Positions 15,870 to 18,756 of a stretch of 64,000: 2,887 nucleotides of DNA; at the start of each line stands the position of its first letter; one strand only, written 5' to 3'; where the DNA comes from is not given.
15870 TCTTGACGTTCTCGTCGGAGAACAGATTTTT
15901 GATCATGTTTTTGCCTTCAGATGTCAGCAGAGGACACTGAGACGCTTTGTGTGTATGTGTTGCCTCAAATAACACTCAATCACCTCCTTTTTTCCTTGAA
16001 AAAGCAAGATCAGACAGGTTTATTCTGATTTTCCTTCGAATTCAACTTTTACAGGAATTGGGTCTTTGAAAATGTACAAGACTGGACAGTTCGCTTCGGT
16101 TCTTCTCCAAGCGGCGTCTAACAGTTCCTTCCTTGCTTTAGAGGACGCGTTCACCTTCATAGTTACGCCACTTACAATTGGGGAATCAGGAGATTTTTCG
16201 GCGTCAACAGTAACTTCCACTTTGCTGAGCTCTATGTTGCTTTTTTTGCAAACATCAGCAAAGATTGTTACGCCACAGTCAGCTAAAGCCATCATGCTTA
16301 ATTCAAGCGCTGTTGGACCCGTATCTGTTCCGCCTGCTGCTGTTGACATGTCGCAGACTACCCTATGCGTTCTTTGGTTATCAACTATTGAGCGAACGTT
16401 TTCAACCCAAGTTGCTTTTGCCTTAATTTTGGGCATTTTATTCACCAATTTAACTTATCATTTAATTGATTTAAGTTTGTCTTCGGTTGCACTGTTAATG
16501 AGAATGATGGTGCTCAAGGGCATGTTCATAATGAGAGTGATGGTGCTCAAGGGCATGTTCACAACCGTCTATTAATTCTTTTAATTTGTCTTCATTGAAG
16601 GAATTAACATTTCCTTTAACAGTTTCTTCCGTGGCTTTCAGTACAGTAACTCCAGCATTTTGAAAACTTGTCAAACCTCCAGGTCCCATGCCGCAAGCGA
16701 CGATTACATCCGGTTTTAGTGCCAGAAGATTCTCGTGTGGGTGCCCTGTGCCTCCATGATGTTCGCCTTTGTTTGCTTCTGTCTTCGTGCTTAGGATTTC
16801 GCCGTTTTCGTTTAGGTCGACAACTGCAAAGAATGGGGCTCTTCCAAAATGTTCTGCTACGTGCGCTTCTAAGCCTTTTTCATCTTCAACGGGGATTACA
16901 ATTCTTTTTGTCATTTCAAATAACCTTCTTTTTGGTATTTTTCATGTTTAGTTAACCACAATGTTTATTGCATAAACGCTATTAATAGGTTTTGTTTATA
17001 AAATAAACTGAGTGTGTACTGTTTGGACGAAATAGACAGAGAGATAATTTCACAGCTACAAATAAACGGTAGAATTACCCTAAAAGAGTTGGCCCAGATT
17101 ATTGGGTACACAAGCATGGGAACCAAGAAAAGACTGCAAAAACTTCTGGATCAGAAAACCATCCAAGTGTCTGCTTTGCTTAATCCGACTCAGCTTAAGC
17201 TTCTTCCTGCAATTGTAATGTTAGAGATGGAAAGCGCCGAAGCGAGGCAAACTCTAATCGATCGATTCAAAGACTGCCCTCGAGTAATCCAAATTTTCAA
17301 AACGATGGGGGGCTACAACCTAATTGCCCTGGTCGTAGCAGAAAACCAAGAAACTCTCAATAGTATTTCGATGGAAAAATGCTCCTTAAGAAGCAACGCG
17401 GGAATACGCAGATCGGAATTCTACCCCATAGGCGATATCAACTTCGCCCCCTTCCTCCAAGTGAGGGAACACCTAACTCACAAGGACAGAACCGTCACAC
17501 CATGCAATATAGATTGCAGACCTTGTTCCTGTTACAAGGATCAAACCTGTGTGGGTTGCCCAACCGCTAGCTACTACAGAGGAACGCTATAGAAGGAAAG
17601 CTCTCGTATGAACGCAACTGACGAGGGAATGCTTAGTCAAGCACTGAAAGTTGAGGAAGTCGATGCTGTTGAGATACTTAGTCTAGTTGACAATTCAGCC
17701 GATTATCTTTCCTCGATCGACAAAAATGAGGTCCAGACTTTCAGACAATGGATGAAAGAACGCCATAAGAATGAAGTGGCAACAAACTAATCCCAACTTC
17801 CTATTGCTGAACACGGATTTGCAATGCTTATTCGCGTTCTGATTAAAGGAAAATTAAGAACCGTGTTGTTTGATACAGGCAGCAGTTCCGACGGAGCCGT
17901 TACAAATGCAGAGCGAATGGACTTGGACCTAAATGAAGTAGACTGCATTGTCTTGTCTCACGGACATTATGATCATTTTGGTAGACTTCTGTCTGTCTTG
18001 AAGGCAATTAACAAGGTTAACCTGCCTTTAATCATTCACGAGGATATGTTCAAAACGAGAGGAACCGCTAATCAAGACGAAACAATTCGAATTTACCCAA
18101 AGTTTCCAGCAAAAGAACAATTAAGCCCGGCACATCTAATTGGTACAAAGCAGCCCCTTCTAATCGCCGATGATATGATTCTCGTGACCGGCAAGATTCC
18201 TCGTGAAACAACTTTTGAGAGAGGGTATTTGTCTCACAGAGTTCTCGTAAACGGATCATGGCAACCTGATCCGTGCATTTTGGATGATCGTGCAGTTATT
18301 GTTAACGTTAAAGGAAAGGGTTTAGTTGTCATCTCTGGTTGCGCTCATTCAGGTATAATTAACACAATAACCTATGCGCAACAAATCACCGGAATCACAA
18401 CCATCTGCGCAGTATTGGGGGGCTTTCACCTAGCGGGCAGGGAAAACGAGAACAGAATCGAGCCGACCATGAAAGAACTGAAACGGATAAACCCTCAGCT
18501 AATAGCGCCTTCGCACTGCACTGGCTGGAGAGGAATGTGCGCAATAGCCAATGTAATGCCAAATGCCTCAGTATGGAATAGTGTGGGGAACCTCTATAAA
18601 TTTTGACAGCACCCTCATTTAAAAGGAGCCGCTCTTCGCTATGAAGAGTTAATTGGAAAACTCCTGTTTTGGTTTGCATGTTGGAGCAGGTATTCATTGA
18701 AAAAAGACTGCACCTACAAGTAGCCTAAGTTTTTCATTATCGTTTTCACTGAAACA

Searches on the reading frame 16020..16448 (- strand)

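Call 8: search_protein_families(library=pfam, proteins=[window:16020-16448:-], max_evalue=0.001)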
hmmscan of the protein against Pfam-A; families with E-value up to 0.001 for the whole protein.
window:16020-16448:- (142 aa): 1 family
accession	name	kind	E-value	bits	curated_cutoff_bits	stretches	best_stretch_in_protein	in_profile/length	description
PF02566.24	OsmC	-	1.2e-15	58.1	27.5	1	40-136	1-100/100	OsmC-like protein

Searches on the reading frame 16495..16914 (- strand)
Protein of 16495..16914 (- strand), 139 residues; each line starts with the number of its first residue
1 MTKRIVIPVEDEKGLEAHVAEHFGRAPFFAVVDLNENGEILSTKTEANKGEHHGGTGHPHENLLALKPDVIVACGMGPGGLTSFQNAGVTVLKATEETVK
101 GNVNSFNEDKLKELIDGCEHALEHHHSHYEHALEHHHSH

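Call 8: search_protein_families(library=pfam, proteins=[window:16495-16914:-], max_evalue=0.001)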
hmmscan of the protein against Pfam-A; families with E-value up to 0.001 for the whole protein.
window:16495-16914:- (139 aa): 1 family
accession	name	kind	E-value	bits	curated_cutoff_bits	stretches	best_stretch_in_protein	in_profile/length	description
PF02579.22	Nitro_FeMo-Co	-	2.5e-16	60.2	26.3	1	16-107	2-93/94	Dinitrogenase iron-molybdenum cofactor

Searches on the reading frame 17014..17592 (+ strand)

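Call 8: search_protein_families(library=pfam, proteins=[window:17014-17592:+], max_evalue=0.001)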
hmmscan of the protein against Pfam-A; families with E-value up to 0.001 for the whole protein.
window:17014-17592:+ (192 aa): 3 families
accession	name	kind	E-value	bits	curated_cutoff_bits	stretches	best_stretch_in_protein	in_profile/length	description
PF13404.12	HTH_AsnC-type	-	6e-10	39.2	27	1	4-44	1-41/42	AsnC-type helix-turn-helix domain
PF13412.12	HTH_24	-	3.9e-09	36.4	21.9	1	4-47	1-44/48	Winged helix-turn-helix DNA-binding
PF01037.27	AsnC_trans_reg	-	1.1e-06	28.8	25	1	68-135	1-66/73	Lrp/AsnC ligand binding domain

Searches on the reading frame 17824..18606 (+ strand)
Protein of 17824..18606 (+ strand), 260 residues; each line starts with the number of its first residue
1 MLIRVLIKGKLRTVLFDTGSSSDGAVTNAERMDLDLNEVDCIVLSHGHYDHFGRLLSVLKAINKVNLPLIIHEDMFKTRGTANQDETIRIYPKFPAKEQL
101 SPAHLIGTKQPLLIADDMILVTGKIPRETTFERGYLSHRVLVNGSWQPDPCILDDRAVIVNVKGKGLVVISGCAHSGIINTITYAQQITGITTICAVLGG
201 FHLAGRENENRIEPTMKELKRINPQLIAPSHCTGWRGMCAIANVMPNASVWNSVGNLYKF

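Call 8: search_protein_families(library=pfam, proteins=[window:17824-18606:+], max_evalue=0.001)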
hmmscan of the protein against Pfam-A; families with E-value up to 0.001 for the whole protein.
window:17824-18606:+ (260 aa): 2 families
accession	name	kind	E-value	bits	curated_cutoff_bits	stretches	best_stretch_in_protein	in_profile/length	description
PF00753.33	Lactamase_B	-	6.2e-11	43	22.7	1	5-82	9-87/196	Metallo-beta-lactamase superfamily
PF12706.13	Lactamase_B_2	-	1.8e-06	28.1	27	1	12-74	1-65/200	Beta-lactamase superfamily domain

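Call 81: search_protein_families(library=ncbifam, proteins=[window:17824-18606:+], max_evalue=0.001)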
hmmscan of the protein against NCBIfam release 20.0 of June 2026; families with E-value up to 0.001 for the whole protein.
window:17824-18606:+ (260 aa): 5 families
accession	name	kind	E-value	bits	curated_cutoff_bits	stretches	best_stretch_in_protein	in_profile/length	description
NF041257.1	GntH_guanitoxin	equivalog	9.9e-06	24.6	333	1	10-60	42-89/374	guanitoxin biosynthesis MBL fold metallo-hydrolase GntH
NF033185.1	B3_Acin_new2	exception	7.8e-05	22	625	1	9-63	58-114/285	putative subclass B3 metallo-beta-lactamase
NF000801.0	PRK00055.1-3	equivalog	0.0003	19.9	252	1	5-64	23-79/307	ribonuclease Z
NF033105.1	bla_subclass_B3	equivalog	0.00032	20.1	240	1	5-57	26-80/257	subclass B3 metallo-beta-lactamase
NF045584.1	cas14_MBL_CASP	equivalog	0.00071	18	800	1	8-57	20-69/612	type VII CRISPR-associated protein Cas14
